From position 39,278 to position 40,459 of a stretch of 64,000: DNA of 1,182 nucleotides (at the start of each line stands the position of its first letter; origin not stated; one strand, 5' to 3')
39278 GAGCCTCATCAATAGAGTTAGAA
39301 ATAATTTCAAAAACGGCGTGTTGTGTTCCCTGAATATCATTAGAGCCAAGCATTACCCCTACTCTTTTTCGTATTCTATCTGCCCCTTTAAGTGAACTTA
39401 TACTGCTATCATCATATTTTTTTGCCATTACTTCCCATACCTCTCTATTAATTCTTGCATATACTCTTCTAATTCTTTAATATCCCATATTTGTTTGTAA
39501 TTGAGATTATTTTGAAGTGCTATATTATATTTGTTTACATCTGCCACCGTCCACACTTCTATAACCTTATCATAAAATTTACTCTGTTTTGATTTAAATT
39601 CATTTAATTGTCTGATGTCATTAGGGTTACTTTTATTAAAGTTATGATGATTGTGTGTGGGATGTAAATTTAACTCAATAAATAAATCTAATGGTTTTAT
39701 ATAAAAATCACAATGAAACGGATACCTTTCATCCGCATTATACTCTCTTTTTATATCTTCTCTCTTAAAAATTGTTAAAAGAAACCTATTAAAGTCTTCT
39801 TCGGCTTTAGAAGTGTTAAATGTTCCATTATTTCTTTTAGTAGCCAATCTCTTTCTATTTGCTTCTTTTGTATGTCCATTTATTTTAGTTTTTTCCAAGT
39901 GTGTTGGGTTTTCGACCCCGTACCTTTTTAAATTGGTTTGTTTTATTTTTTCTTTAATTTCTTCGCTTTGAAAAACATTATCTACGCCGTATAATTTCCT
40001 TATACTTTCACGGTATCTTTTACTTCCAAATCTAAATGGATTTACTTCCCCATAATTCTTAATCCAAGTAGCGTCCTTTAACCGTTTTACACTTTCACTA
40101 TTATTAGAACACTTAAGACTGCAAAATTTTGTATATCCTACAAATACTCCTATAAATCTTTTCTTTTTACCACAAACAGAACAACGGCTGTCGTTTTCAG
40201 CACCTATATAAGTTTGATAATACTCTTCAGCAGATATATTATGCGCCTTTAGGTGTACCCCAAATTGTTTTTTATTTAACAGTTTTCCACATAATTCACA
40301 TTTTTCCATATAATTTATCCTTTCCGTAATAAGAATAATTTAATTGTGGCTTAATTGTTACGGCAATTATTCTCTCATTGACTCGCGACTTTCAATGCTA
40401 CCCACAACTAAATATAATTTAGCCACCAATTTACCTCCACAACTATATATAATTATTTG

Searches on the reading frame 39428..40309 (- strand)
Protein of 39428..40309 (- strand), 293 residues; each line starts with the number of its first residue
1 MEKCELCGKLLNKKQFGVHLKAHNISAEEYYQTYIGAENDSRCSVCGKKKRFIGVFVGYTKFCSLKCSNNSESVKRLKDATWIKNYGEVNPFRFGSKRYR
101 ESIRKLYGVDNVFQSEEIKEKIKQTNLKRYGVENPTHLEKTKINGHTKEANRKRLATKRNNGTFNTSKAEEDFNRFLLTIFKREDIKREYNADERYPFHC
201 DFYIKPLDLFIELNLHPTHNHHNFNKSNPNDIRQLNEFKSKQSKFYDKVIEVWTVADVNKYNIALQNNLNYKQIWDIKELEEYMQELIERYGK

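Call 6: search_protein_families(library=pfam, proteins=[window:39428-40309:-], max_evalue=0.01)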
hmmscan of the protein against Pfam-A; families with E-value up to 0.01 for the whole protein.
window:39428-40309:- (293 aa): 2 families
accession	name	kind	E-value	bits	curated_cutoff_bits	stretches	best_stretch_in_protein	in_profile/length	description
PF24308.1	DUF7487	-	3.6e-12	47.1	27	2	68-142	16-92/220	Family of unknown function (DUF7487)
PF17293.8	Arm-DNA-bind_5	-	0.0068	17.3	22.6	1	187-254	5-77/87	Arm DNA-binding domain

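Call 38: search_protein_families(library=phrogs, proteins=[window:39428-40309:-], max_evalue=0.001)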
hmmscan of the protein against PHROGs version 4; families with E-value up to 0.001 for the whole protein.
window:39428-40309:- (293 aa): 2 families
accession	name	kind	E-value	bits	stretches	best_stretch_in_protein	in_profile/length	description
phrog_3339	-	DNA, RNA and nucleotide metabolism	2.4e-13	51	1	26-287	59-266/536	homing endonuclease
phrog_12131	-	DNA, RNA and nucleotide metabolism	1.2e-10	42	1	79-139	110-172/313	homing endonuclease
